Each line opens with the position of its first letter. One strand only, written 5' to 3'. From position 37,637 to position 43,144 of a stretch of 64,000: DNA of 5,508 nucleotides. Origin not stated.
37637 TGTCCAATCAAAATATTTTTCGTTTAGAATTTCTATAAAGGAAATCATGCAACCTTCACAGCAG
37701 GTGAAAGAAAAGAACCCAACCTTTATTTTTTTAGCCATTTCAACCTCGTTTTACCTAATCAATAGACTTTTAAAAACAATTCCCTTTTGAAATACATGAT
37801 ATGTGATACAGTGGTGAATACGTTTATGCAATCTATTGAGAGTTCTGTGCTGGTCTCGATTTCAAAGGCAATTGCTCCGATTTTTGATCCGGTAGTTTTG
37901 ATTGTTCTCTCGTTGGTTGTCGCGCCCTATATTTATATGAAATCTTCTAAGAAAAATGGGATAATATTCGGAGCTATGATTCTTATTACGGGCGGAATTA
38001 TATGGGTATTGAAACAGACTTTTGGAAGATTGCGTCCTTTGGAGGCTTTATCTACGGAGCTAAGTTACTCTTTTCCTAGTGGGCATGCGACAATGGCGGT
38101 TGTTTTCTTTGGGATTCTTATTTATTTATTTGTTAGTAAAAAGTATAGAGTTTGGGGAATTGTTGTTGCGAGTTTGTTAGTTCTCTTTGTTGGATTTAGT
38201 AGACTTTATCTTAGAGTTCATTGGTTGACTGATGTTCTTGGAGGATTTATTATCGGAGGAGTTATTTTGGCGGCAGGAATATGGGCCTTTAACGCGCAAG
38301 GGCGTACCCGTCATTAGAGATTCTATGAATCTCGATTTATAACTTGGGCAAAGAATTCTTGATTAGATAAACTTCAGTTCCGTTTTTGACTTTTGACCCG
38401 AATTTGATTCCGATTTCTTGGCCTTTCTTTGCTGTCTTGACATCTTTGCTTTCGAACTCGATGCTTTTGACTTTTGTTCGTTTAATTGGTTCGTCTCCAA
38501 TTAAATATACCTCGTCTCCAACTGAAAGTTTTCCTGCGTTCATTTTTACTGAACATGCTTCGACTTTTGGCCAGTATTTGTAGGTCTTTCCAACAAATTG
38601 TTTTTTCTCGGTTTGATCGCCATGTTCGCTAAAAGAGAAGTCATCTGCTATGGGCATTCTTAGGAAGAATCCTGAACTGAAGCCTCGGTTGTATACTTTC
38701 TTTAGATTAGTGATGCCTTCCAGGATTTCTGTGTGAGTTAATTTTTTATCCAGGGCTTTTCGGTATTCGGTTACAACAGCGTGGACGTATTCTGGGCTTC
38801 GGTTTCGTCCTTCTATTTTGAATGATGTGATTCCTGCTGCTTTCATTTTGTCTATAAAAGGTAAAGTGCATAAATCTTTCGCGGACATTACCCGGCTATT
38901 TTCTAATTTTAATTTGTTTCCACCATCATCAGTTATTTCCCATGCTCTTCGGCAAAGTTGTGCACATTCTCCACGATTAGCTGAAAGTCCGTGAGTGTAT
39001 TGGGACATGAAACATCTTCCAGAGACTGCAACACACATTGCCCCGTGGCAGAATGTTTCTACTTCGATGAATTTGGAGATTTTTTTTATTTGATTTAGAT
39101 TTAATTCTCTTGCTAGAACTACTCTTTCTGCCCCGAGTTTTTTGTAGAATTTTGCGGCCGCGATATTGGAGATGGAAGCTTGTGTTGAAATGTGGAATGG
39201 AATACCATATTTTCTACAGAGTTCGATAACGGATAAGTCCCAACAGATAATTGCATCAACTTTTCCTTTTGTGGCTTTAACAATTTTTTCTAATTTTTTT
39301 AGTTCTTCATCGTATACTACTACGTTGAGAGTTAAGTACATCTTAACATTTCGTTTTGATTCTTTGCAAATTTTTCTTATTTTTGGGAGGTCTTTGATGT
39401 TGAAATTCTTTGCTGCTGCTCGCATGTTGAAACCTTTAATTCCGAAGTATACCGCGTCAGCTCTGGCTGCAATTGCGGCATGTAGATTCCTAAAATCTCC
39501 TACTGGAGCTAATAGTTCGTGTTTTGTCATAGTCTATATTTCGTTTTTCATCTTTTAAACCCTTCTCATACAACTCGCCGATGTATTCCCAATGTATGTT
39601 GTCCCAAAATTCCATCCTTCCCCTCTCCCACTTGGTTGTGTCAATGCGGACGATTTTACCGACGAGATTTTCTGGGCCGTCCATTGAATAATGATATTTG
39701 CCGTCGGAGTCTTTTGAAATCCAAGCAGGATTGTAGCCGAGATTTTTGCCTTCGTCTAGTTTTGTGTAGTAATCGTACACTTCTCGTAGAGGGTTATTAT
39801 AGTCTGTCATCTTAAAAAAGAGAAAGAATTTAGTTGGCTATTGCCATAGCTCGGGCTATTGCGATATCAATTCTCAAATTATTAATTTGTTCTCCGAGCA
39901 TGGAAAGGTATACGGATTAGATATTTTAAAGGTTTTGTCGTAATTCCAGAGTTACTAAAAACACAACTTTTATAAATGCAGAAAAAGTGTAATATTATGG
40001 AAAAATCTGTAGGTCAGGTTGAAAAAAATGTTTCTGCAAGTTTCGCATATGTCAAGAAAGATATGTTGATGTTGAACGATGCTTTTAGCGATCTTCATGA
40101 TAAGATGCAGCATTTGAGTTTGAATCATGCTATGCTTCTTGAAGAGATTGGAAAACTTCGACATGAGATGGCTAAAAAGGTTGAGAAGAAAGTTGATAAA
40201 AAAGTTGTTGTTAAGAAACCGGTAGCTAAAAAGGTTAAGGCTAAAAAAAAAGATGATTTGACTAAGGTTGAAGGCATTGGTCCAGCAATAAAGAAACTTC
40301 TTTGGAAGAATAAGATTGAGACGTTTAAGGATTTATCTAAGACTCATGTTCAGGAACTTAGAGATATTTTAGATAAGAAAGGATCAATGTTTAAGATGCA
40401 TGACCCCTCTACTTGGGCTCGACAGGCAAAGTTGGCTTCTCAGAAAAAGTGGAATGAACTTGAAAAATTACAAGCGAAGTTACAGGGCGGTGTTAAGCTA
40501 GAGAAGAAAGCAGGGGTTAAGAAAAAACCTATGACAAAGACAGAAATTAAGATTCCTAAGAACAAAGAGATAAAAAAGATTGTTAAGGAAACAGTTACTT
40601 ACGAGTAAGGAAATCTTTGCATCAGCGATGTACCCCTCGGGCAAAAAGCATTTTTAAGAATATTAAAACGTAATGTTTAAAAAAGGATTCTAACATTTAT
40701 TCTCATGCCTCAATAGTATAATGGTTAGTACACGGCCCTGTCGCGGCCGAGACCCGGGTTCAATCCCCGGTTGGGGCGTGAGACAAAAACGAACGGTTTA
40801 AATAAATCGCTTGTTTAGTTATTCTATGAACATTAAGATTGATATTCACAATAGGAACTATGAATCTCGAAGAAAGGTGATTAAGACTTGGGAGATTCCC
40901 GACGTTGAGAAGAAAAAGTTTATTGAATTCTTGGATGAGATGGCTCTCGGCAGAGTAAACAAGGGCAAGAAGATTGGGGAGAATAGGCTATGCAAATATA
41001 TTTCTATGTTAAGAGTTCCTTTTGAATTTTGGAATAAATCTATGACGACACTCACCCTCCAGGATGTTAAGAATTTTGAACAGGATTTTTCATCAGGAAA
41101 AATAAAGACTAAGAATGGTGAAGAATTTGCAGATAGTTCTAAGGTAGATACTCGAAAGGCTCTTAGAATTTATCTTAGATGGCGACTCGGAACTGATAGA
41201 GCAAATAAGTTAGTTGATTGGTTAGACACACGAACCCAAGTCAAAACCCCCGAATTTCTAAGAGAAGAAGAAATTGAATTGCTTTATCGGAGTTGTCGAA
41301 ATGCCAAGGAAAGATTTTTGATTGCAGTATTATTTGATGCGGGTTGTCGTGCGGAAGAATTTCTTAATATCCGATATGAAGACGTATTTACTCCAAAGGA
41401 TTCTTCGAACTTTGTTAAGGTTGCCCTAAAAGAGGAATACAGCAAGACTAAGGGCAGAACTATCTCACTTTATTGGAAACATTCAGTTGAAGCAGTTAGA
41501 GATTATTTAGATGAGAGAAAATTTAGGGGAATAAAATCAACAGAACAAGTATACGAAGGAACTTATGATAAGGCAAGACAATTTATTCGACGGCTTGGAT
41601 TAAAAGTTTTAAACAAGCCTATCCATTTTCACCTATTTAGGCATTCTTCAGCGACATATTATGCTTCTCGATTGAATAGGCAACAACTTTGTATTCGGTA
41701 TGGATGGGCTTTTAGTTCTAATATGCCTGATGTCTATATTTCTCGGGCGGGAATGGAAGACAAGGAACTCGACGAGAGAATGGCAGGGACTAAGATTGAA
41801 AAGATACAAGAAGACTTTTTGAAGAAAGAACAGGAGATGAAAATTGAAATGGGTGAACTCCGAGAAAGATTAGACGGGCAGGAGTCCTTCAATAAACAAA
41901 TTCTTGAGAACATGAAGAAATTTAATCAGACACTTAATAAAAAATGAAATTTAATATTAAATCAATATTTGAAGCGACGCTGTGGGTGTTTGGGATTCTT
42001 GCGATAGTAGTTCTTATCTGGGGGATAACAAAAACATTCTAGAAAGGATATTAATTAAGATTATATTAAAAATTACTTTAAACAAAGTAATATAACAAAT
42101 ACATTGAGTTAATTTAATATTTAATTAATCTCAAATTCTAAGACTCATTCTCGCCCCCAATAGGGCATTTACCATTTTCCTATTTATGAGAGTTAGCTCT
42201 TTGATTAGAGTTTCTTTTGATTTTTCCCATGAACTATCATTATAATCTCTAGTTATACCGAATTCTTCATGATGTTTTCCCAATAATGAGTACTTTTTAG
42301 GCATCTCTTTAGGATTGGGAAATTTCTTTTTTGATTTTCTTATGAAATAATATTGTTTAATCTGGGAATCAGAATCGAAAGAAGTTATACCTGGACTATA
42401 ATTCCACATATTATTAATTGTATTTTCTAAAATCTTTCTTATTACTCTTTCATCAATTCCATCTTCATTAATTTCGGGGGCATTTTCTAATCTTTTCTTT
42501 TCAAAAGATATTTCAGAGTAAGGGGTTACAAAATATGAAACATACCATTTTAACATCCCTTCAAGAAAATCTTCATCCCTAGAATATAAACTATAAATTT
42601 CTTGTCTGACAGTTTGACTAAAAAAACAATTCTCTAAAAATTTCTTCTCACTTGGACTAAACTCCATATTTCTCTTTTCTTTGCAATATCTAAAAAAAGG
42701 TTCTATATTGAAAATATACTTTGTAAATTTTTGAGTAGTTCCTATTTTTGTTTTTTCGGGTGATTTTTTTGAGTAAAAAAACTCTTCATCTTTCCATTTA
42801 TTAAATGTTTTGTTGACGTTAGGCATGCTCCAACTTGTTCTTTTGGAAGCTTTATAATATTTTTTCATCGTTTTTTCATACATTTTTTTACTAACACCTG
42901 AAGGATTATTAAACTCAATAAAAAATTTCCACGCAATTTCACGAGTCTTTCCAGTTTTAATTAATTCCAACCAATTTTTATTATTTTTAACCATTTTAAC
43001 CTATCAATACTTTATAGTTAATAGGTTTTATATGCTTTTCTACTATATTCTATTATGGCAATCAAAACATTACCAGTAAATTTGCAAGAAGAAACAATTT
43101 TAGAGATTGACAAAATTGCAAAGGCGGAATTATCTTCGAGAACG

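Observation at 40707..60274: tRNA-Asp as an accretion site: at least five cassettes each delimited by a copy of the tRNA 3' core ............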

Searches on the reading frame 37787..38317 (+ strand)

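Call 10: search_protein_families(library=pfam, proteins=[window:37787-38317:+], max_evalue=0.01)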
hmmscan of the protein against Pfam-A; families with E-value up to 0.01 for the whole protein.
window:37787-38317:+ (176 aa): 3 families
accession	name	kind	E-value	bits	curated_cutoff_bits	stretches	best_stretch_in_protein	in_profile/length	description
PF01569.27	PAP2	-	3.7e-22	78.9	27.2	1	59-171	3-128/130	PAP2 superfamily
PF14378.12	PAP2_3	-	9.5e-07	29.2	27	1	58-162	104-189/190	PAP2 superfamily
PF14360.12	PAP2_C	-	0.00059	20.8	27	1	98-159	8-67/74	PAP2 superfamily C-terminal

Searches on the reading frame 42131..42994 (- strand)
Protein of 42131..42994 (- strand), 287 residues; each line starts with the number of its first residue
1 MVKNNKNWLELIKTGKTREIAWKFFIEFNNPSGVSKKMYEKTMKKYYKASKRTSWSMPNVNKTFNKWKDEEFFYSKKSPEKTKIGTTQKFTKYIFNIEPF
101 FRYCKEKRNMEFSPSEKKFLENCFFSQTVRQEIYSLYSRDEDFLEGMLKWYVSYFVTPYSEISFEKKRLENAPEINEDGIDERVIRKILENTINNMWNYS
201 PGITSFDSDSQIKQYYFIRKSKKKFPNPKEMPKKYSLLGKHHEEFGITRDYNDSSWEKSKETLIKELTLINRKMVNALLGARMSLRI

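Call 8: search_protein_families(library=pfam, proteins=[window:42131-42994:-], max_evalue=0.01)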
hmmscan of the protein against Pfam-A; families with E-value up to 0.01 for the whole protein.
window:42131-42994:- (287 aa): 0 families

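Call 60: search_protein_families(library=padloc, proteins=[window:42131-42994:-], max_evalue=0.001)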
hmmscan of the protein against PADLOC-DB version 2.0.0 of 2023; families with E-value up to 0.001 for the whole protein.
window:42131-42994:- (287 aa): 0 families

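Call 61: search_protein_families(library=phrogs, proteins=[window:42131-42994:-], max_evalue=0.001)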
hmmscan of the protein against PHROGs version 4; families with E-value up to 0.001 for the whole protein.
window:42131-42994:- (287 aa): 0 families
